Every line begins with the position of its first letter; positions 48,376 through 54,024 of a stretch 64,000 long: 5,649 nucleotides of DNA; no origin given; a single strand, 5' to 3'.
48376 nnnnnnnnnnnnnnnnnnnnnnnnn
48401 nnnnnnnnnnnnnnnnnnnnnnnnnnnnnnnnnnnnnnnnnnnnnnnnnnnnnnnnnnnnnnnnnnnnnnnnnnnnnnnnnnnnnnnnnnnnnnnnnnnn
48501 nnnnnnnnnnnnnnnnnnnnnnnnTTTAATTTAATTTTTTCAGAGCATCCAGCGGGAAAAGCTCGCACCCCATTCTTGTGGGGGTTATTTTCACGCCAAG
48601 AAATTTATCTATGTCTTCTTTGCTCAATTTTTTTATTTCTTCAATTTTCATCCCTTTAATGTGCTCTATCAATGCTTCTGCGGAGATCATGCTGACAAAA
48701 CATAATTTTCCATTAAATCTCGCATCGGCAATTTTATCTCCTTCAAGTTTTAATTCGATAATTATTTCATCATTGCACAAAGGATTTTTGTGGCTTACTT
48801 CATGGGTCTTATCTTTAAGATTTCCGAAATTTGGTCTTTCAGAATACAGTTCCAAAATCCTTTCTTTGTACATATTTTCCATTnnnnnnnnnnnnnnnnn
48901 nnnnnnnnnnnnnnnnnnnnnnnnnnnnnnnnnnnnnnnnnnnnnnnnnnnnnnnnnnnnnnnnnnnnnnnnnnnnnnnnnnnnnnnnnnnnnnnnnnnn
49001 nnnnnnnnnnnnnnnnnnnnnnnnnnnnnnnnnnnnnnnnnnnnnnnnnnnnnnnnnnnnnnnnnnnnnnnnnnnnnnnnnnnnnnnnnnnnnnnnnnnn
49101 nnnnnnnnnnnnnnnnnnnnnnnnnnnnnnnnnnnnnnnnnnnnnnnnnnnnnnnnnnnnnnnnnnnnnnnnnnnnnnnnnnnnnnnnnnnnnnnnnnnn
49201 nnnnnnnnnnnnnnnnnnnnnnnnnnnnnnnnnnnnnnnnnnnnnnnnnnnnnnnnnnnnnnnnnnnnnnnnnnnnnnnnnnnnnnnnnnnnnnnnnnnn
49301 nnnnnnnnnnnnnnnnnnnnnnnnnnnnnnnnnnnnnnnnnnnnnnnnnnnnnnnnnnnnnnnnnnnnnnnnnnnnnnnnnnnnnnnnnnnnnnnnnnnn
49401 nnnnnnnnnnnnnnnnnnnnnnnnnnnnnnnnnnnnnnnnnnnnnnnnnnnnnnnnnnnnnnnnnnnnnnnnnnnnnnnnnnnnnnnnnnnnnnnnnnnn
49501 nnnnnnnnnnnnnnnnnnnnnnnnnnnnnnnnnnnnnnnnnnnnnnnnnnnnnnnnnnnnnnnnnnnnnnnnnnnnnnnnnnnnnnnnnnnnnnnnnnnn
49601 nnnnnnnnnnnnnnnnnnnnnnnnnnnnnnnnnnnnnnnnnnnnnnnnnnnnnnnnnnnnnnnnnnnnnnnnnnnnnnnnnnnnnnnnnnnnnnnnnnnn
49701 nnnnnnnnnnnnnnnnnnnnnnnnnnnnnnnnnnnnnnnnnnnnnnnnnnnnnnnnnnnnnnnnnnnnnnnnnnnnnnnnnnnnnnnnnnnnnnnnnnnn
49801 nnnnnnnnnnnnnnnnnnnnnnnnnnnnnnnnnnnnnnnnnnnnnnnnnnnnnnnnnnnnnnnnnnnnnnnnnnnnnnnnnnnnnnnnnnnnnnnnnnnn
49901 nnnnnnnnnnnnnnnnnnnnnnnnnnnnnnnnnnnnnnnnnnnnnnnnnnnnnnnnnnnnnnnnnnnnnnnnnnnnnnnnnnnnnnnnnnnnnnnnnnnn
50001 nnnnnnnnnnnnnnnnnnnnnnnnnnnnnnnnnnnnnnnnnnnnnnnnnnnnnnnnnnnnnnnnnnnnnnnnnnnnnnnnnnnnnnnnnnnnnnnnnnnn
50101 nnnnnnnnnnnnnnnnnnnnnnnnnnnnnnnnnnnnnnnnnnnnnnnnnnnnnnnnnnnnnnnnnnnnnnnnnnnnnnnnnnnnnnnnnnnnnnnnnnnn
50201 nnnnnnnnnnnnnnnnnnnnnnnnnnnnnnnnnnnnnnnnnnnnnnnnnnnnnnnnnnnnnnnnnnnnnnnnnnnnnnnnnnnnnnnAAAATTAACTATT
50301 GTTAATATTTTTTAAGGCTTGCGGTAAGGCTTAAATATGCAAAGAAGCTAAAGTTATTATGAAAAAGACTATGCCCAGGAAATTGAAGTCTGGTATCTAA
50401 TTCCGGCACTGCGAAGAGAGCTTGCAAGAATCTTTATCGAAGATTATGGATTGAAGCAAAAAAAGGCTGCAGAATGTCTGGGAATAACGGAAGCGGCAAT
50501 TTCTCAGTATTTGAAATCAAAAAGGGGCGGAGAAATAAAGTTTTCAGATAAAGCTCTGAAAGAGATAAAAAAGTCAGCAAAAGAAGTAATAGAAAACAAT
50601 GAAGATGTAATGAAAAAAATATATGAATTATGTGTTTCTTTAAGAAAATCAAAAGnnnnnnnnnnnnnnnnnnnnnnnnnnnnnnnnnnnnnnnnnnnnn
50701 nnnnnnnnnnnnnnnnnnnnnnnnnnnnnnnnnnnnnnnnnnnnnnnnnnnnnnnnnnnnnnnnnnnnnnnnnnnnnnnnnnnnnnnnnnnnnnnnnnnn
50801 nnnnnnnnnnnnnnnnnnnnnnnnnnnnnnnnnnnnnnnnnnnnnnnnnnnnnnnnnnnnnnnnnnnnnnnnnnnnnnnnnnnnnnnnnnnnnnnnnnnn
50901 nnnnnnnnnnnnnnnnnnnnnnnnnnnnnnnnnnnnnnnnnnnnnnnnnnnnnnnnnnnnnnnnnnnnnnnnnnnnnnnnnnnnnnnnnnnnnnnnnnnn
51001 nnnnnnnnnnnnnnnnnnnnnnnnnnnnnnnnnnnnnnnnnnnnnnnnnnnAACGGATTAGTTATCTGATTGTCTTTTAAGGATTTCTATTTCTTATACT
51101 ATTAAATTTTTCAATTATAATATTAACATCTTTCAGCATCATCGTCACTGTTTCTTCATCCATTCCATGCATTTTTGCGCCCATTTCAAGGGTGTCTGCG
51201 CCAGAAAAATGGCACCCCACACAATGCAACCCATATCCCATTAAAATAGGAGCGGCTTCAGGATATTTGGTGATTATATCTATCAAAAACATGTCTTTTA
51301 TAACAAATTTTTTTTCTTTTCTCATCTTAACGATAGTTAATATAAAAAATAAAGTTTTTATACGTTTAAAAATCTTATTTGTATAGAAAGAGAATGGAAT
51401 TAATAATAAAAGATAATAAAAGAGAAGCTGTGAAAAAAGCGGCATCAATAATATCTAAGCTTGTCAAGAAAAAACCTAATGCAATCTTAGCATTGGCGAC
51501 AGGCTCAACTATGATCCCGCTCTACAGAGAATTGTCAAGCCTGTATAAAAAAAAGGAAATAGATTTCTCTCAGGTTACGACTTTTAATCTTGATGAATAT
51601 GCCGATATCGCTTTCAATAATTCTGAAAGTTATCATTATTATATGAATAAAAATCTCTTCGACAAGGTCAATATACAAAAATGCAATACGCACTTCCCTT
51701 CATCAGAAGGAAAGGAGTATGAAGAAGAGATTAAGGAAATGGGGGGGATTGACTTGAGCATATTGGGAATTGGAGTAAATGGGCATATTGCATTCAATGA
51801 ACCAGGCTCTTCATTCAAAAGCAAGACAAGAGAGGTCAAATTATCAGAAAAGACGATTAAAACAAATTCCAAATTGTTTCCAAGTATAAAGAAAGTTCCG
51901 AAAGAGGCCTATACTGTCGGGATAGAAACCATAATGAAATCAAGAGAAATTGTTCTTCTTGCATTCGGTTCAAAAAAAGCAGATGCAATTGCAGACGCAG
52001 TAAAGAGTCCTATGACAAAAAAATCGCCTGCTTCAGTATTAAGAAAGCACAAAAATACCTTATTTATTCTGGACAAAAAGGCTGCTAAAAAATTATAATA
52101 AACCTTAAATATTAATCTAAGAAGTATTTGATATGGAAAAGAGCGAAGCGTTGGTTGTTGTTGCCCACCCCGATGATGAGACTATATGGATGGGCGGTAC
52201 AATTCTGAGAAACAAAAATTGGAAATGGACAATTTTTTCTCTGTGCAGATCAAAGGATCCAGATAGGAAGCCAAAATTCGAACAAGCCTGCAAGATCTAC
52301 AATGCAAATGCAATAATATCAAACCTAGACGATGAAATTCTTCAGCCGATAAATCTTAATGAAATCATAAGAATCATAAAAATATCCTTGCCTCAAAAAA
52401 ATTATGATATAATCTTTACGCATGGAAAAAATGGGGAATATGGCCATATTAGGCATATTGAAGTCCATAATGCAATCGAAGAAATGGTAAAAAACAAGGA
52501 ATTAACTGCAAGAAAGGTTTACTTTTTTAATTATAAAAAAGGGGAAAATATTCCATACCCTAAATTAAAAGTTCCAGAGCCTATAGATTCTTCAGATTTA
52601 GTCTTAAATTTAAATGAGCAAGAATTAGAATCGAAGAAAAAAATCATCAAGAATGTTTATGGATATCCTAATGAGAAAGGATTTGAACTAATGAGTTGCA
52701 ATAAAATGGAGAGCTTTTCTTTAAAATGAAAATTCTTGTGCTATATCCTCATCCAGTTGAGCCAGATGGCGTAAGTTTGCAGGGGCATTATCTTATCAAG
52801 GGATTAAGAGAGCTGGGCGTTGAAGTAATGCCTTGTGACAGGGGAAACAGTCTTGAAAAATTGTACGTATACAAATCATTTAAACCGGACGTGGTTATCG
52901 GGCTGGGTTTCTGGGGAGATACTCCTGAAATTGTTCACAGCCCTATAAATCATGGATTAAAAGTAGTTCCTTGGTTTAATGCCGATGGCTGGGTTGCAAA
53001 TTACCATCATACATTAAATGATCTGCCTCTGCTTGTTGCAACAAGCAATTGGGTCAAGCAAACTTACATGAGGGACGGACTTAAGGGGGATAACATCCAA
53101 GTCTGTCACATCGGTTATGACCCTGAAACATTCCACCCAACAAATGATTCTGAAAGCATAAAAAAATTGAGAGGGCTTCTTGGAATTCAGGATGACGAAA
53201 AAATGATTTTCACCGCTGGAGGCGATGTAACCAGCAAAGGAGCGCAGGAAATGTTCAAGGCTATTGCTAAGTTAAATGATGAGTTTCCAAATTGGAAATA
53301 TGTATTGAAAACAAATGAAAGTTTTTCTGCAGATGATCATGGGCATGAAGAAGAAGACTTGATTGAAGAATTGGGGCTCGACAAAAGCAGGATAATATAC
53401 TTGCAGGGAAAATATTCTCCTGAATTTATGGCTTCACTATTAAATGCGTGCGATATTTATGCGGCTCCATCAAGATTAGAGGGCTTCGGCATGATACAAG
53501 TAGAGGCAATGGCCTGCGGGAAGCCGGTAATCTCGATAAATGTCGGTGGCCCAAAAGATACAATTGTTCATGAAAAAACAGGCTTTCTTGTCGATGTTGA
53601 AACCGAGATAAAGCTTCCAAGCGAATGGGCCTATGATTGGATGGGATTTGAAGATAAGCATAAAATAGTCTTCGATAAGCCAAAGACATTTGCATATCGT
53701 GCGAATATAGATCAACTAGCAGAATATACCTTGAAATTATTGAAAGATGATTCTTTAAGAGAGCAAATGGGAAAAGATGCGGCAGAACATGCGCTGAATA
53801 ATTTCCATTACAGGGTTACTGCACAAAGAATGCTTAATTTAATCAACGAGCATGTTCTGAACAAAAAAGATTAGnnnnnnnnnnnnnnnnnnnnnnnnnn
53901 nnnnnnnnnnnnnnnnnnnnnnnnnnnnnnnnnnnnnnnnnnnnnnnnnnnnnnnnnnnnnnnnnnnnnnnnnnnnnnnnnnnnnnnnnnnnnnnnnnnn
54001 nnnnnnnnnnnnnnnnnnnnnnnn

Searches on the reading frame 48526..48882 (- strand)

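Call 11: search_protein_families(library=pfam, proteins=[window:48526-48882:-], max_evalue=0.0001)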
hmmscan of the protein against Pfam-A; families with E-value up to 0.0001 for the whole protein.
window:48526-48882:- (118 aa): 1 family
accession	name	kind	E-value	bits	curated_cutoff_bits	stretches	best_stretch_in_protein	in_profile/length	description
PF01592.21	NifU_N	-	1.8e-18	67.3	22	1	4-115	1-114/127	NifU-like N terminal domain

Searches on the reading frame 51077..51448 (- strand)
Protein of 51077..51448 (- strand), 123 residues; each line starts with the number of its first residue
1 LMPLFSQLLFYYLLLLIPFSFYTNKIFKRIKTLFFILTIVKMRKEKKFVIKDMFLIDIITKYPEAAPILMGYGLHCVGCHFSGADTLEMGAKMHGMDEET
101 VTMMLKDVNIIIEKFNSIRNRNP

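Call 11: search_protein_families(library=pfam, proteins=[window:51077-51448:-], max_evalue=0.0001)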
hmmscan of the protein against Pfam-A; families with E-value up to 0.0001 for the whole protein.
window:51077-51448:- (123 aa): 1 family
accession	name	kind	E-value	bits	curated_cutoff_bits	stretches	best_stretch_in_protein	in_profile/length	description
PF08984.16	DUF1858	-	9.4e-15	54.9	32.2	1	51-100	3-57/59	Domain of unknown function (DUF1858)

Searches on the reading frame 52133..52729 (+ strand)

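Call 11: search_protein_families(library=pfam, proteins=[window:52133-52729:+], max_evalue=0.0001)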
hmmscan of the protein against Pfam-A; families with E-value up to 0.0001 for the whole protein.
window:52133-52729:+ (198 aa): 1 family
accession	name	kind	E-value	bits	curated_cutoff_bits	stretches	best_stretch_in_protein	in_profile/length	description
PF02585.22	PIG-L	-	7.5e-13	49.5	28.2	1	7-118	1-128/129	GlcNAc-PI de-N-acetylase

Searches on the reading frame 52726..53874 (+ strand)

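Call 11: search_protein_families(library=pfam, proteins=[window:52726-53874:+], max_evalue=0.0001)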
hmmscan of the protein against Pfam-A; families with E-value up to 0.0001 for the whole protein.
window:52726-53874:+ (382 aa): 4 families
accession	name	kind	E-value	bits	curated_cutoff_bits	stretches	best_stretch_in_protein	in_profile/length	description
PF00534.26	Glycos_transf_1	-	3.6e-30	105.2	26.4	1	147-292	4-143/172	Glycosyl transferases group 1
PF13692.12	Glyco_trans_1_4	-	5.2e-20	72.6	27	1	161-292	4-127/142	Glycosyl transferases group 1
PF20706.3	GT4-conflict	-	1.8e-07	31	26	1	158-270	199-310/385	Family 4 Glycosyltransferase in conflict systems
PF13524.12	Glyco_trans_1_2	-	2.5e-05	24.7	25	0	227-370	32-143/144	Glycosyl transferase-like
